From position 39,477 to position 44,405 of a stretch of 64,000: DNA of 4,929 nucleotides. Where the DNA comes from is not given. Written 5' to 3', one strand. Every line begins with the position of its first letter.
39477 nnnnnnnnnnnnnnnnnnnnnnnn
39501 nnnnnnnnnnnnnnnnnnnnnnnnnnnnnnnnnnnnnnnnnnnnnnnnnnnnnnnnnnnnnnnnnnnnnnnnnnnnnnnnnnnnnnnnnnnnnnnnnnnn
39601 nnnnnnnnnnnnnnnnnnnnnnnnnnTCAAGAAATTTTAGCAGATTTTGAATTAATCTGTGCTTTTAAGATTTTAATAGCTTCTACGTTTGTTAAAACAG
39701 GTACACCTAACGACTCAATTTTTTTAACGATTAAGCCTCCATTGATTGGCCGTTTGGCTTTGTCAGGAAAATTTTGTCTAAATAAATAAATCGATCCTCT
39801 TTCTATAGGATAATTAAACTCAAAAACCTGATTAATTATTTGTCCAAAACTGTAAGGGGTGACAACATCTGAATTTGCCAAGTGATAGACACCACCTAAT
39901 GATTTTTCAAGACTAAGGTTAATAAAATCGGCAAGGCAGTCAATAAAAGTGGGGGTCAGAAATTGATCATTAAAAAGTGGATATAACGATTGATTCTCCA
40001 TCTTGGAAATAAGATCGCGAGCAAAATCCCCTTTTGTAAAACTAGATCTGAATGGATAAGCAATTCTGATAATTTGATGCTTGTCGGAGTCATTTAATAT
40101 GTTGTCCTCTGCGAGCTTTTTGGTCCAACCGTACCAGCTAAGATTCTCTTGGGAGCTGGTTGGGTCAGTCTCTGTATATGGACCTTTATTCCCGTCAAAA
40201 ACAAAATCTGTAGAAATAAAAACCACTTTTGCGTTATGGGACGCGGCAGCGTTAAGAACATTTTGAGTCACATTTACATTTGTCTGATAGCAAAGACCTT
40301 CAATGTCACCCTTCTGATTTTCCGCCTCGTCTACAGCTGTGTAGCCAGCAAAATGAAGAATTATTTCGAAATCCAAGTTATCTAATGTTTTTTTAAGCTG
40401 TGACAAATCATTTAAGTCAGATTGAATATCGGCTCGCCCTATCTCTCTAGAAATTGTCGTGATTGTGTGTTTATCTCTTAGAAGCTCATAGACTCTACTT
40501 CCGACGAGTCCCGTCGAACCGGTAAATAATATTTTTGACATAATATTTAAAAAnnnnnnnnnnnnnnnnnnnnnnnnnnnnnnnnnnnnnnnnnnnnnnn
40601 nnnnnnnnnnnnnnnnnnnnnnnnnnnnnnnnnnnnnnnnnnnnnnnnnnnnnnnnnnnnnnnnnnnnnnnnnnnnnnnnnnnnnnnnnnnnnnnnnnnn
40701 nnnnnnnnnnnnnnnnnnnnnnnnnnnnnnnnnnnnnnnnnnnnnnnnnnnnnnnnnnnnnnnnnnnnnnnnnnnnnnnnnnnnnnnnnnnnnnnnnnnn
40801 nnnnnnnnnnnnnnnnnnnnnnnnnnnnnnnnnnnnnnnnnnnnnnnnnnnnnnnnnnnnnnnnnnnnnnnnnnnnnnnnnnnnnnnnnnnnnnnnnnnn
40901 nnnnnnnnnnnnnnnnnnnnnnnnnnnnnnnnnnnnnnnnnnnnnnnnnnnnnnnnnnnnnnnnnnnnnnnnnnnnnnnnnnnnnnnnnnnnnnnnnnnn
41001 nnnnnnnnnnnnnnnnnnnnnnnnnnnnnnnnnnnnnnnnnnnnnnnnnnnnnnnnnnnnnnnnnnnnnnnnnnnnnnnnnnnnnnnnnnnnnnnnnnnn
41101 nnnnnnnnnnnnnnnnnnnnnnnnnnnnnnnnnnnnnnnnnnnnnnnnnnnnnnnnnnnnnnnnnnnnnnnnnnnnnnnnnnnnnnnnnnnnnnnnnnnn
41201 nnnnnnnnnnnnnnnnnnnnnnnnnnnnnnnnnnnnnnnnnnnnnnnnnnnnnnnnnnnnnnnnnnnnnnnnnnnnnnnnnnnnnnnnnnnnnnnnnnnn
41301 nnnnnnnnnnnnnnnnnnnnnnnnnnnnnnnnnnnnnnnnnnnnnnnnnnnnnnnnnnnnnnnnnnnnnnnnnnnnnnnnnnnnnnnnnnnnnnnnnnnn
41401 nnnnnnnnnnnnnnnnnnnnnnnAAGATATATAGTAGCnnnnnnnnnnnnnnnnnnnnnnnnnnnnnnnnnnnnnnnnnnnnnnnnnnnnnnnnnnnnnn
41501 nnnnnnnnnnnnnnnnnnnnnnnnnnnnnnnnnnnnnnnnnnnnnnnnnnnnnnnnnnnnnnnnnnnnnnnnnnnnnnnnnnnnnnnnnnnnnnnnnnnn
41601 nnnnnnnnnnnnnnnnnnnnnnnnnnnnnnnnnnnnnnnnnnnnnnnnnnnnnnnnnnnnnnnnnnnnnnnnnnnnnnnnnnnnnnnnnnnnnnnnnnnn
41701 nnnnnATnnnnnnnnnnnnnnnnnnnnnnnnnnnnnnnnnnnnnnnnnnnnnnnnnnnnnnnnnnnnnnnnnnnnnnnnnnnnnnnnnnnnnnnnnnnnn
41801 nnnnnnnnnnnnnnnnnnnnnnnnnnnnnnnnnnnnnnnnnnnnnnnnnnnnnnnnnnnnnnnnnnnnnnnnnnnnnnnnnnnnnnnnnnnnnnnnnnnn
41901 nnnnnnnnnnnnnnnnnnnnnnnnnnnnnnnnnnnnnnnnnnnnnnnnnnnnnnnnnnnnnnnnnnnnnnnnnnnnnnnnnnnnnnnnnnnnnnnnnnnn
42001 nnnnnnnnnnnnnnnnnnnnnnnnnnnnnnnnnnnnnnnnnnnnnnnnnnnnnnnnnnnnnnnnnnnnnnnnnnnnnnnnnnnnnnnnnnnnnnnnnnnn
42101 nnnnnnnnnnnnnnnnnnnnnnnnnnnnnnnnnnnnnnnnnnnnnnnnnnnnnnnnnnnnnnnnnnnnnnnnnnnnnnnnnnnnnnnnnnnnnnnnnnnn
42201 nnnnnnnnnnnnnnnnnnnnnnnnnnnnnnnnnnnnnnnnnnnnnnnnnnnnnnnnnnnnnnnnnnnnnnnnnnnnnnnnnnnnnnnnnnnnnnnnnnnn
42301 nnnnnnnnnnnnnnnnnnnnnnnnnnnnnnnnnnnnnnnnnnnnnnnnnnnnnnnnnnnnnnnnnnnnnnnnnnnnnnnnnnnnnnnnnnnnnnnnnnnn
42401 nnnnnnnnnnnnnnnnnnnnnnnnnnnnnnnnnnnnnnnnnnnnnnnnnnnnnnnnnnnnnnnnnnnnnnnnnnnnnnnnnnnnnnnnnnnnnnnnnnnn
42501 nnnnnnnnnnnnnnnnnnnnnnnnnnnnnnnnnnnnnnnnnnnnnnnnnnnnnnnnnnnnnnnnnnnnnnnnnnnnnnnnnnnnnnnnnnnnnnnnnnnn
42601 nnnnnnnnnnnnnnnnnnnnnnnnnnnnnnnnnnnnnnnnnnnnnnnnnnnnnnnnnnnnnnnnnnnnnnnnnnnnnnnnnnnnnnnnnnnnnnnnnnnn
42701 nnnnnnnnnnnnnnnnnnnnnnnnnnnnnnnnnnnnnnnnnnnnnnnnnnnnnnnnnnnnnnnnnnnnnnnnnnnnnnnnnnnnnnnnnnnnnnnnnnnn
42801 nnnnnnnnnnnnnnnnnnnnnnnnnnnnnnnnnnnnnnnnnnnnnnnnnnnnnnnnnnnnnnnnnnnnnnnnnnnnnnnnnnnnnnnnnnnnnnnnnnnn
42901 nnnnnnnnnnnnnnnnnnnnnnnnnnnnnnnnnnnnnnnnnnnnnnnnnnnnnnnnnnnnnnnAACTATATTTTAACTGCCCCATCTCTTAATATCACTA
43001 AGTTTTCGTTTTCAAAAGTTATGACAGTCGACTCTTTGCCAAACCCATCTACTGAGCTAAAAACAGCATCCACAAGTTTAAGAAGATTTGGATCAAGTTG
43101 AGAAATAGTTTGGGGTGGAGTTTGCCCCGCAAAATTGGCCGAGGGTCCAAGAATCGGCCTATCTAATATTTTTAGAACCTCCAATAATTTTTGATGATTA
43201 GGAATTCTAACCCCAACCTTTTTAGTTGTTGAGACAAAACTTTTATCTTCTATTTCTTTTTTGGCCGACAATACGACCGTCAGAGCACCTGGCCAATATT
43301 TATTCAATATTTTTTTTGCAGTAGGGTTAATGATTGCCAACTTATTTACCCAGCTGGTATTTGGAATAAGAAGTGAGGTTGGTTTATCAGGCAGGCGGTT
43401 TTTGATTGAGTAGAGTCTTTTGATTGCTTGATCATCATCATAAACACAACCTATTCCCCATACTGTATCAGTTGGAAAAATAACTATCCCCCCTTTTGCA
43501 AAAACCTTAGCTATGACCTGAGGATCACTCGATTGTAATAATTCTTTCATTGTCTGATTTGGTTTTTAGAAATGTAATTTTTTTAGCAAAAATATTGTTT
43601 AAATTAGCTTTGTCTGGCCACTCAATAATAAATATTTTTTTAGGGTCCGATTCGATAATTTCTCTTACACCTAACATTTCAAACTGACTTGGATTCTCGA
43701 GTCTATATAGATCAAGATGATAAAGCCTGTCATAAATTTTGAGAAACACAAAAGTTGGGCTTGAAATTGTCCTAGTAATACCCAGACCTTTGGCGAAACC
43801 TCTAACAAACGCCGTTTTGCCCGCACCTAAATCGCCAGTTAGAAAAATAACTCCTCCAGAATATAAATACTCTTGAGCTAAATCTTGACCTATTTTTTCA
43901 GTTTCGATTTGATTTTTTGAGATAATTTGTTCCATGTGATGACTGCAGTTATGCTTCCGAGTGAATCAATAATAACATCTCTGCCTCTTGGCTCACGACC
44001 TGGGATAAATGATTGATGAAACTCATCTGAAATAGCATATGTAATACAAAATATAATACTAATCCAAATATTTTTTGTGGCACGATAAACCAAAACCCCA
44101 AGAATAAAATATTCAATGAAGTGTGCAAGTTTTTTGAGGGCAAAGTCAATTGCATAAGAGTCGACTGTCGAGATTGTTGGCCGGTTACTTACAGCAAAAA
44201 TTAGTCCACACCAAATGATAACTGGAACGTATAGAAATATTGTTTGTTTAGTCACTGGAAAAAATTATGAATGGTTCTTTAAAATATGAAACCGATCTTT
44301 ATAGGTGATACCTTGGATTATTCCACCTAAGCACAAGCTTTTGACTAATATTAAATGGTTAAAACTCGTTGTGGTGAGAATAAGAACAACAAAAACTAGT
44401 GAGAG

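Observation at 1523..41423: ~40-kb single-strand glycan-assembly island with about 11 GT-C-fold membrane glycosyltransferases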

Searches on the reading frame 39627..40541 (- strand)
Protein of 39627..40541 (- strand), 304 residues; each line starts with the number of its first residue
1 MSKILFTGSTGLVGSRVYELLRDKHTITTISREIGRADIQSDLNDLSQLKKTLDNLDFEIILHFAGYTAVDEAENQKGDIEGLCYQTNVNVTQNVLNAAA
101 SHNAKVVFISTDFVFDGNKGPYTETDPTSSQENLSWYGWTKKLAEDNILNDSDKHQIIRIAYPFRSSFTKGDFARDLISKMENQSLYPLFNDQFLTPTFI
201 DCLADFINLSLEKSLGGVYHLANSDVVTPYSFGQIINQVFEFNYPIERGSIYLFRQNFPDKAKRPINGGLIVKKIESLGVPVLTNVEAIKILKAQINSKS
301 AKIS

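Call 6: search_protein_families(library=pfam, proteins=[window:39627-40541:-], max_evalue=0.01)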
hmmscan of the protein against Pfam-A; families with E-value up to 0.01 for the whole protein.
window:39627-40541:- (304 aa): 7 families
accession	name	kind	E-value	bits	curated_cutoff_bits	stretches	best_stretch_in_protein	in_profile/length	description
PF04321.23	RmlD_sub_bind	-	3.7e-49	167.8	27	1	3-282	2-270/287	RmlD substrate binding domain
PF01370.27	Epimerase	-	1.4e-17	64.4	20.9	1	4-150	1-155/240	NAD dependent epimerase/dehydratase family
PF16363.11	GDP_Man_Dehyd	-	8e-10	39.1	27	1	39-151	57-167/332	GDP-mannose 4,6 dehydratase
PF01073.25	3Beta_HSD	-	4.7e-09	36.1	22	1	23-153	33-162/280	3-beta hydroxysteroid dehydrogenase/isomerase family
PF07993.18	NAD_binding_4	-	8.2e-08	32.1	20.1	1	58-161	89-205/258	Male sterility protein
PF02719.21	Polysacc_synt_2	-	2.3e-07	30.8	20.2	1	37-112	57-129/293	Polysaccharide biosynthesis protein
PF13460.12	NAD_binding_10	-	0.00088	19.6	27.2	1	8-153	1-135/184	NAD(P)H-binding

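Call 13: search_protein_families(library=ncbifam, proteins=[window:39627-40541:-], max_evalue=0.1)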
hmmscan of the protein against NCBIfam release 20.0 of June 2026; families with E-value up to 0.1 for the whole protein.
window:39627-40541:- (304 aa): 22 families
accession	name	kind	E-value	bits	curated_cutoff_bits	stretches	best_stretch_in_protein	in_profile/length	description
TIGR01214.1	rmlD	equivalog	9.9e-49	165.9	224.05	1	3-285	1-273/285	dTDP-4-dehydrorhamnose reductase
NF007440.0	PRK09987.1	equivalog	2.5e-23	82.8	308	1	3-275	2-271/299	dTDP-4-dehydrorhamnose reductase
TIGR01179.1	galE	equivalog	1.2e-13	50.6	262.3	1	3-155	1-162/332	UDP-glucose 4-epimerase GalE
NF042423.1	oxyalk_red_Shew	equivalog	1.2e-08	34.4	580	1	2-154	9-162/331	2-alkyl-3-oxoalkanoate reductase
NF007956.0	PRK10675.1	subfamily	2.1e-08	33.7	394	1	38-155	54-166/338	UDP-glucose 4-epimerase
TIGR02197.1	heptose_epim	equivalog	6.4e-08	32.1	274.6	1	4-151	1-152/316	ADP-glyceromanno-heptose 6-epimerase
TIGR01746.1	Thioester-redct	subfamily_domain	6.8e-08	32.1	213.35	1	86-243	110-283/371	thioester reductase domain-containing protein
TIGR02622.1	CDP_4_6_dhtase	equivalog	8.6e-08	31.7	278.45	1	23-127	43-147/352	CDP-glucose 4,6-dehydratase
TIGR03466.1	HpnA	hypoth_equivalog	1.5e-07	30.6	367.65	1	3-158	2-162/327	hopanoid-associated sugar epimerase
TIGR01777.1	yfcH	hypoth_equivalog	3.1e-07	30.2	207.35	1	4-111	1-110/292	TIGR01777 family oxidoreductase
NF042422.1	oxyalk_red_OleD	equivalog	1.9e-06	27.5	580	1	3-172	2-173/329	2-alkyl-3-oxoalkanoate reductase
TIGR01181.1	dTDP_gluc_dehyt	equivalog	2e-06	27.1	365.1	1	39-129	55-146/321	dTDP-glucose 4,6-dehydratase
NF005754.0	PRK07578.1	equivalog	2.3e-05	24.4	167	1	3-72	2-70/200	short chain dehydrogenase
TIGR03589.1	PseB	equivalog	0.00018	20.6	407.75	1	41-112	60-126/324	UDP-N-acetylglucosamine 4,6-dehydratase (inverting)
TIGR04180.1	EDH_00030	hypoth_equivalog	0.0014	17.7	475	1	40-141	55-149/297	NAD-dependent 4,6-dehydratase LegB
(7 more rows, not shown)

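Call 72: search_solved_structures(query=window:39627-40541:-, max_evalue=0.00001)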
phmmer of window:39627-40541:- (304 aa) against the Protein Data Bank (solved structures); distinct sequences matched with E-value up to 0.00001: 26.
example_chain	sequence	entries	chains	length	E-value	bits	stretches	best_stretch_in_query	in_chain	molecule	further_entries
8g22_A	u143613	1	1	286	2.5e-28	102.6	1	3-289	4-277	dTDP-4-dehydrorhamnose reductase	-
4wpg_A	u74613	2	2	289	1.9e-27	99.7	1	3-292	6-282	dTDP-4-dehydrorhamnose reductase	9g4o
1kbz_A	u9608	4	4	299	8.8e-19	71.2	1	4-273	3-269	dTDP-glucose oxidoreductase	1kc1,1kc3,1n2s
3sc6_A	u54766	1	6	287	3.4e-18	69.3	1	3-236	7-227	dTDP-4-dehydrorhamnose reductase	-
1vl0_A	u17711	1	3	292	4.7e-17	65.6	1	3-265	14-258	DTDP-4-dehydrorhamnose reductase, rfbD ortholog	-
8ctr_A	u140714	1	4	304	2.8e-16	63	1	3-277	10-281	dTDP-4-dehydrorhamnose reductase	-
2ggs_A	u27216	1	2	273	3.8e-14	56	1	4-232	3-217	273aa long hypothetical dTDP-4-dehydrorhamnose reductase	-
2ydx_A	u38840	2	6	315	1.9e-13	53.7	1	3-282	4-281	METHIONINE ADENOSYLTRANSFERASE 2 SUBUNIT BETA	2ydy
4ndn_E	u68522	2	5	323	2.3e-13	53.5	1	3-282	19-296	Methionine adenosyltransferase 2 subunit beta | Isoform 2 of Methionine adenosyltransferase 2 subunit beta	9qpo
4ktt_E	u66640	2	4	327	2.4e-13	53.4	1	3-282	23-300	Methionine adenosyltransferase 2 subunit beta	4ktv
30gd_E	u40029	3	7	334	2.5e-13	53.3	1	3-282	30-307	Isoform 1 of Methionine adenosyltransferase 2 subunit beta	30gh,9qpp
5u9c_A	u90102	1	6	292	3.1e-10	43.2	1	3-270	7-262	dTDP-4-dehydrorhamnose Reductase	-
1kvs_A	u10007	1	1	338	2.2e-07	33.8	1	37-156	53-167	UDP-GALACTOSE 4-EPIMERASE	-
9gpi_D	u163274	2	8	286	2.6e-07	33.6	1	1-241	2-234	dTDP-4-dehydrorhamnose reductase, putative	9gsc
1lrj_A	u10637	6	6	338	6.2e-07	32.3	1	37-156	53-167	UDP-glucose 4-epimerase | UDP-GALACTOSE 4-EPIMERASE | UDP-GALACTOSE-4-EPIMERASE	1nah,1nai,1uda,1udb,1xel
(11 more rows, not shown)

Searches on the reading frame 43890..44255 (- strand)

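Call 7: search_protein_families(library=pfam, proteins=[window:43890-44255:-], max_evalue=0.01)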
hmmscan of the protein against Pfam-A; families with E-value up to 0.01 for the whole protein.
window:43890-44255:- (121 aa): 1 family
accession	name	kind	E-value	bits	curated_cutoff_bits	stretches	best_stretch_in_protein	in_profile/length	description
PF04892.17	VanZ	-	1.1e-15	58.8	30.1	1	35-108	55-122/126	VanZ like family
